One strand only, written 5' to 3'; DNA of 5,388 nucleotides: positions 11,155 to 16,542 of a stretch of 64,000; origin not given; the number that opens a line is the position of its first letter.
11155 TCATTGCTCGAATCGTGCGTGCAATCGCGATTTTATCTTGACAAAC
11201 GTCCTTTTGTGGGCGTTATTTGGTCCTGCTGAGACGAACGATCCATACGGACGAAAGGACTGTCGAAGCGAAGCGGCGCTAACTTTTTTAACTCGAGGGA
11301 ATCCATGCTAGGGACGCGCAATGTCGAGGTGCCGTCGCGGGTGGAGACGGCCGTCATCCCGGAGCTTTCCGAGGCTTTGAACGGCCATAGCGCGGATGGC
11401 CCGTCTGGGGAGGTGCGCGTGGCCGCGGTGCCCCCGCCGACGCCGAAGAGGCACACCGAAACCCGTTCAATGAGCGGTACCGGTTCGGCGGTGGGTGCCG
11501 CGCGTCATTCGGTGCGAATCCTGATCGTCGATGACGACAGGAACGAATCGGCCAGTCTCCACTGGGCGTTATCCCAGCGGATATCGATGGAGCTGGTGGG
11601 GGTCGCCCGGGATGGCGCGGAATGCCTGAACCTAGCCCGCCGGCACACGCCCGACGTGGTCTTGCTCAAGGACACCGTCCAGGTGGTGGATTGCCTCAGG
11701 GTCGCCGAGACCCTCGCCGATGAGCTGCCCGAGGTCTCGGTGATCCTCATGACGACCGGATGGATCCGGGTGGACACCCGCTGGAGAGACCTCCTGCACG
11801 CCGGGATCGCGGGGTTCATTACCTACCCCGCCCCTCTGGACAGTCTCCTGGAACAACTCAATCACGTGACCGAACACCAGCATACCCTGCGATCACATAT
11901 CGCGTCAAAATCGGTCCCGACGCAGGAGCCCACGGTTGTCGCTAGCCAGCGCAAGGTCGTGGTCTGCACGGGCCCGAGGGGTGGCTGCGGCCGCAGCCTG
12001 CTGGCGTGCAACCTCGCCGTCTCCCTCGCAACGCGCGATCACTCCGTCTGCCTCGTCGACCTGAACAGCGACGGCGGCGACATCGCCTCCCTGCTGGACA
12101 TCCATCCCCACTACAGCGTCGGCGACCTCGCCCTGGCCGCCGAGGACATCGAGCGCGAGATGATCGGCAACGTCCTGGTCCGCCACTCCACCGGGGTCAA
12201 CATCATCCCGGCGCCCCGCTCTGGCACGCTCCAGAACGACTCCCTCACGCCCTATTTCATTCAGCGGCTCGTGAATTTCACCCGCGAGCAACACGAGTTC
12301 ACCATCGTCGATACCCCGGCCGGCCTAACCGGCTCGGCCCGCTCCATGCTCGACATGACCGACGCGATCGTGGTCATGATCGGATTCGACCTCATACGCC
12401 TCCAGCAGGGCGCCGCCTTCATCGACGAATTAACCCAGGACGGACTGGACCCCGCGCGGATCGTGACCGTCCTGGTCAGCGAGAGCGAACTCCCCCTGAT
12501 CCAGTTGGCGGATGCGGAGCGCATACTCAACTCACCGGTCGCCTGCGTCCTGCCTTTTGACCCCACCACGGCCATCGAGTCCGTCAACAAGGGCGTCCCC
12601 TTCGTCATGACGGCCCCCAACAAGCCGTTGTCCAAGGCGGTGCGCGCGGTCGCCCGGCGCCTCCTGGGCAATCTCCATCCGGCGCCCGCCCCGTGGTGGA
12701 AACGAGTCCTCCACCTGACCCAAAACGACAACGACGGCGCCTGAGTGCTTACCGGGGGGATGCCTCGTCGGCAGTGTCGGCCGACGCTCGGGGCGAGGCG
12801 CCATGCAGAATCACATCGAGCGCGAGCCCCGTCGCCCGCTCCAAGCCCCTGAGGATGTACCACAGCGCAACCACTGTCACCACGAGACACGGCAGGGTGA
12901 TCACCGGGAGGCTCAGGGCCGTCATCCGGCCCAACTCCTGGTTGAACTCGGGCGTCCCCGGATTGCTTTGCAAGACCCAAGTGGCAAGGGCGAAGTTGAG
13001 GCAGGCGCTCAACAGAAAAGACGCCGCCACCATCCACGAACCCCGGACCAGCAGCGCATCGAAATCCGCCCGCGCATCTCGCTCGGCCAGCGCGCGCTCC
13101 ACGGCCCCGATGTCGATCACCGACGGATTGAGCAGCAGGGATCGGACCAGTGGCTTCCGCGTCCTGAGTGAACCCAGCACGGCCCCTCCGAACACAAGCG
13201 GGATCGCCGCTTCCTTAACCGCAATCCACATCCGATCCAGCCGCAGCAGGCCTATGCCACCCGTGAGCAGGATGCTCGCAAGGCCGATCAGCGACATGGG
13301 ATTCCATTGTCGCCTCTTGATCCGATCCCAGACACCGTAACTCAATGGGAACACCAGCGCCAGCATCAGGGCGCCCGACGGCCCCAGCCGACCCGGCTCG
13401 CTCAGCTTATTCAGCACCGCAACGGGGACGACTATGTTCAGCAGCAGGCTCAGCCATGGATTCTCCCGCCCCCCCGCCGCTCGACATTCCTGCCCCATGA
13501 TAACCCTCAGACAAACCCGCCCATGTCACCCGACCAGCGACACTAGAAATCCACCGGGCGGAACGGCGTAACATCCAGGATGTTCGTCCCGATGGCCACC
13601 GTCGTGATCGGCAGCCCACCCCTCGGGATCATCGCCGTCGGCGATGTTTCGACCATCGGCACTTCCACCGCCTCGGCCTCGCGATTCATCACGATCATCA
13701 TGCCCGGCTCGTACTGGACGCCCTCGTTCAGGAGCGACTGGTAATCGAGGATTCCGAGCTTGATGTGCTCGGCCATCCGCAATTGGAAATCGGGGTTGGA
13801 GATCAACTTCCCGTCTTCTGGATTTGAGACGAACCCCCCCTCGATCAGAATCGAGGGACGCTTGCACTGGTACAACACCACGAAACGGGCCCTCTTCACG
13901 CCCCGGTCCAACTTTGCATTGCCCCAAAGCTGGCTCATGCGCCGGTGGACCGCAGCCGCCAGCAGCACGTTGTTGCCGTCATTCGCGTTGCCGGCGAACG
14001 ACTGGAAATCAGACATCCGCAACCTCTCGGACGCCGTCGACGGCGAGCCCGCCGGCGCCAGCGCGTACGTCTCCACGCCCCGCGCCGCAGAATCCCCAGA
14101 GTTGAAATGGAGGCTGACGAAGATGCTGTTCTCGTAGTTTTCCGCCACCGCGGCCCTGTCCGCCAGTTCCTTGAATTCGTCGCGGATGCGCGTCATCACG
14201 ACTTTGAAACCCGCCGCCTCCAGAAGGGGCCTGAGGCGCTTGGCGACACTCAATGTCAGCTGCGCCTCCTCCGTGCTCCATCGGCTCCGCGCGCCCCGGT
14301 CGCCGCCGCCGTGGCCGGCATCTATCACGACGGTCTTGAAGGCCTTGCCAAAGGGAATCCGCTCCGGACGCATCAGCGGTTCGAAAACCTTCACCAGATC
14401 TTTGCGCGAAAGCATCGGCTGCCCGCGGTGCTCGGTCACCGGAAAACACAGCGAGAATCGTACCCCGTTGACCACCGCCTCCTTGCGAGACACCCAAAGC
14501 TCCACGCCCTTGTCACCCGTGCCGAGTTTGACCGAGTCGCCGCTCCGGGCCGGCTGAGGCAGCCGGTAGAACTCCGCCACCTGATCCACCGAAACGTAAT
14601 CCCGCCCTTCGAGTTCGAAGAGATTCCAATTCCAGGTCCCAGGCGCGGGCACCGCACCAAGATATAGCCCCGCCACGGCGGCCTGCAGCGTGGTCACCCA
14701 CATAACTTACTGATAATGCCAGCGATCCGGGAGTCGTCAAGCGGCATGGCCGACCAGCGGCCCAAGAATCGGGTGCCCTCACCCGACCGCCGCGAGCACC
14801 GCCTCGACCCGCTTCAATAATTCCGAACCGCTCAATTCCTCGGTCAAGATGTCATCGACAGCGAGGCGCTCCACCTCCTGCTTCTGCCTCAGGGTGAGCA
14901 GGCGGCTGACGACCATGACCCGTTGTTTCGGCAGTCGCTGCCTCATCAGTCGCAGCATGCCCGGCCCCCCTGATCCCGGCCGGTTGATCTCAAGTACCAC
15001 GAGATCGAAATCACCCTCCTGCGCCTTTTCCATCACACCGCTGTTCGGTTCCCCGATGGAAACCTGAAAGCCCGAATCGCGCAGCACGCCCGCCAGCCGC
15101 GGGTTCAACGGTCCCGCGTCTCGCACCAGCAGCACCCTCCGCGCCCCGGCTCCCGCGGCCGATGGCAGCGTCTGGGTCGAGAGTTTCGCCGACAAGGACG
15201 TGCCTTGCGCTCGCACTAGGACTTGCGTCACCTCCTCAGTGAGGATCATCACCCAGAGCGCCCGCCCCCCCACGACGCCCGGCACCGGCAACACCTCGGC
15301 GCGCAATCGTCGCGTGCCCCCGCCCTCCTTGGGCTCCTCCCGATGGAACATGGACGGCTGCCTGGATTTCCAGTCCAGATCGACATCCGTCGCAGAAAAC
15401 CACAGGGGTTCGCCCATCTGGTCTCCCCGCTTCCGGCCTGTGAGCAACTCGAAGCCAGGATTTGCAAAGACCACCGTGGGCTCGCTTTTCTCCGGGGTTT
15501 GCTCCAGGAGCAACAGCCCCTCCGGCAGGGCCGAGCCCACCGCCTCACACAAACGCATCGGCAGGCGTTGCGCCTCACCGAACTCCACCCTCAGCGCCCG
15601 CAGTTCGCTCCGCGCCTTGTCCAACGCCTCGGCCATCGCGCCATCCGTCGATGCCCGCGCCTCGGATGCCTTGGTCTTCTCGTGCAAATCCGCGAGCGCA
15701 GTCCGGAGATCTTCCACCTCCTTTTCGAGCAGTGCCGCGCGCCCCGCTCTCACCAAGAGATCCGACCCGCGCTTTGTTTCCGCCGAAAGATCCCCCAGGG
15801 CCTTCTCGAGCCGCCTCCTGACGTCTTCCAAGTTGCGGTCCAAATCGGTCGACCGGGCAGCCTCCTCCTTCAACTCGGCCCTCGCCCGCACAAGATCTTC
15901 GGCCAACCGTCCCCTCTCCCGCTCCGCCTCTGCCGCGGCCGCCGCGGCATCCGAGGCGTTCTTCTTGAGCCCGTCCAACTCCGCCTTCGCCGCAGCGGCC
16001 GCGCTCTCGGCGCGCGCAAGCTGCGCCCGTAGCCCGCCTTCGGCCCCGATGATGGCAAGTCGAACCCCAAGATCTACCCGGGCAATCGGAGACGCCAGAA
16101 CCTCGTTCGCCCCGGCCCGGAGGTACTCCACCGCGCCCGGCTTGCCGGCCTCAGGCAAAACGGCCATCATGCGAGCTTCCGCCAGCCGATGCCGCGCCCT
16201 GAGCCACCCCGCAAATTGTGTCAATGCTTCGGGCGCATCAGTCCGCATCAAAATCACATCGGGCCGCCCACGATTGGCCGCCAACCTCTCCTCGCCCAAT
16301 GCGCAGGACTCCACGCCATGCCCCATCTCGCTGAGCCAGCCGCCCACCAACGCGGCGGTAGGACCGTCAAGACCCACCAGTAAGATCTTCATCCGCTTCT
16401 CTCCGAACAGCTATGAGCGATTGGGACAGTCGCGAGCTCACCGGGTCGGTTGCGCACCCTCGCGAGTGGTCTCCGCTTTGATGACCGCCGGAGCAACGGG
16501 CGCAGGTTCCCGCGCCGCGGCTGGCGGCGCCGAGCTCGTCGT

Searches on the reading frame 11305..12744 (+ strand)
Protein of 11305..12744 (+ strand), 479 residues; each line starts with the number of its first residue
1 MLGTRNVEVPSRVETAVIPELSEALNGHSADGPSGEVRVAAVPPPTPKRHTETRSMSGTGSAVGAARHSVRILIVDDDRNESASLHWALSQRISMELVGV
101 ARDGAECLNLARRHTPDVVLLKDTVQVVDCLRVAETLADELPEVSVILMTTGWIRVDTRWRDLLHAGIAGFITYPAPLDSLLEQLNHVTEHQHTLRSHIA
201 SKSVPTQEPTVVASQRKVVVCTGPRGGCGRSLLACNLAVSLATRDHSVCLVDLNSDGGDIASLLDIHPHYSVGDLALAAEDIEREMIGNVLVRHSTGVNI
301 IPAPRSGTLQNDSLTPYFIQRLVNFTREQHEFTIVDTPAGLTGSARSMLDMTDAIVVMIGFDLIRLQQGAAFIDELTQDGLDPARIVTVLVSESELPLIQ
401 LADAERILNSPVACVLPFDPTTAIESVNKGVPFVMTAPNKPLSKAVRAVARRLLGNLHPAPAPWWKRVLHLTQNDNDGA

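Call 46: search_protein_families(library=pfam, proteins=[window:11305-12744:+], max_evalue=0.001)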
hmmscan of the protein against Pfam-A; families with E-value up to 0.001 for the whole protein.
window:11305-12744:+ (479 aa): 6 families
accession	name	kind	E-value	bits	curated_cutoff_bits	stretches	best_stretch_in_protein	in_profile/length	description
PF00072.30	Response_reg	-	5.4e-10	39.9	30.2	1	72-185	1-110/111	Response regulator receiver domain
PF10609.15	ParA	-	5e-09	36.4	27.1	1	217-271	5-58/246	NUBPL iron-transfer P-loop NTPase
PF01656.29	CbiA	-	2.2e-06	28.1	25.4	1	220-422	2-115/125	CobQ/CobB/MinD/ParA nucleotide binding domain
PF13614.12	AAA_31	-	3e-06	27.7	27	1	217-363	2-151/177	AAA domain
PF06564.18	CBP_BcsQ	-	5.4e-05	23.3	21.3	1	217-362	2-148/234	Cellulose biosynthesis protein BcsQ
PF09140.17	MipZ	-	0.00019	21.3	20.7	0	218-358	2-128/262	ATPase MipZ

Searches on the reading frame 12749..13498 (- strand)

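Call 46: search_protein_families(library=pfam, proteins=[window:12749-13498:-], max_evalue=0.001)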
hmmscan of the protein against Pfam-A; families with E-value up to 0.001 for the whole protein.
window:12749-13498:- (249 aa): 1 family
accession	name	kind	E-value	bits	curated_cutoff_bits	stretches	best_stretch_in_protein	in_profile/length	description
PF04279.20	IspA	-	1.4e-05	25.8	28.7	1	45-122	30-105/176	Intracellular septation protein A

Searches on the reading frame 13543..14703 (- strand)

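Call 46: search_protein_families(library=pfam, proteins=[window:13543-14703:-], max_evalue=0.001)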
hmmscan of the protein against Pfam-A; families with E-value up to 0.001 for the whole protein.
window:13543-14703:- (386 aa): 1 family
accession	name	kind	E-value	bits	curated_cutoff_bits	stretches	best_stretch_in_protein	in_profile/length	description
PF01520.23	Amidase_3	-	7.1e-44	150.3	27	1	125-319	1-173/174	N-acetylmuramoyl-L-alanine amidase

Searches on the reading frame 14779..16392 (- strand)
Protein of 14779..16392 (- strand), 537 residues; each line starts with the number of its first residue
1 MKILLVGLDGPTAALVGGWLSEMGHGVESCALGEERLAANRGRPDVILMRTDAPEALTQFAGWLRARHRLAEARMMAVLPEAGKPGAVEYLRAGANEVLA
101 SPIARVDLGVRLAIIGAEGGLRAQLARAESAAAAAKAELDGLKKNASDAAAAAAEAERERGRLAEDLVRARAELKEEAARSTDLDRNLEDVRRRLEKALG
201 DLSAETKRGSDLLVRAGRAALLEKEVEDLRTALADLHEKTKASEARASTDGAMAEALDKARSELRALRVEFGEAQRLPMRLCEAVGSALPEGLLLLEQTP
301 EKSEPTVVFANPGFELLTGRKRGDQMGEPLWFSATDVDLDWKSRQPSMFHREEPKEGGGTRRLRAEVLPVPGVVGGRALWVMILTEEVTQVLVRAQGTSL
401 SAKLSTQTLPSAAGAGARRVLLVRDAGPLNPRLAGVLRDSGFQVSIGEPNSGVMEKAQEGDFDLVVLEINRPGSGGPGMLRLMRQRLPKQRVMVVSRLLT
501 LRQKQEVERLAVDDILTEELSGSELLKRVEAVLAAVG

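Call 46: search_protein_families(library=pfam, proteins=[window:14779-16392:-], max_evalue=0.001)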
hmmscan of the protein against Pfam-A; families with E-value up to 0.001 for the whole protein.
window:14779-16392:- (537 aa): 1 family
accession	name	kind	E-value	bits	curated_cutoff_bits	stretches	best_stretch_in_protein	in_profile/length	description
PF00072.30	Response_reg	-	4.7e-10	40.1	30.2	1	420-529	1-110/111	Response regulator receiver domain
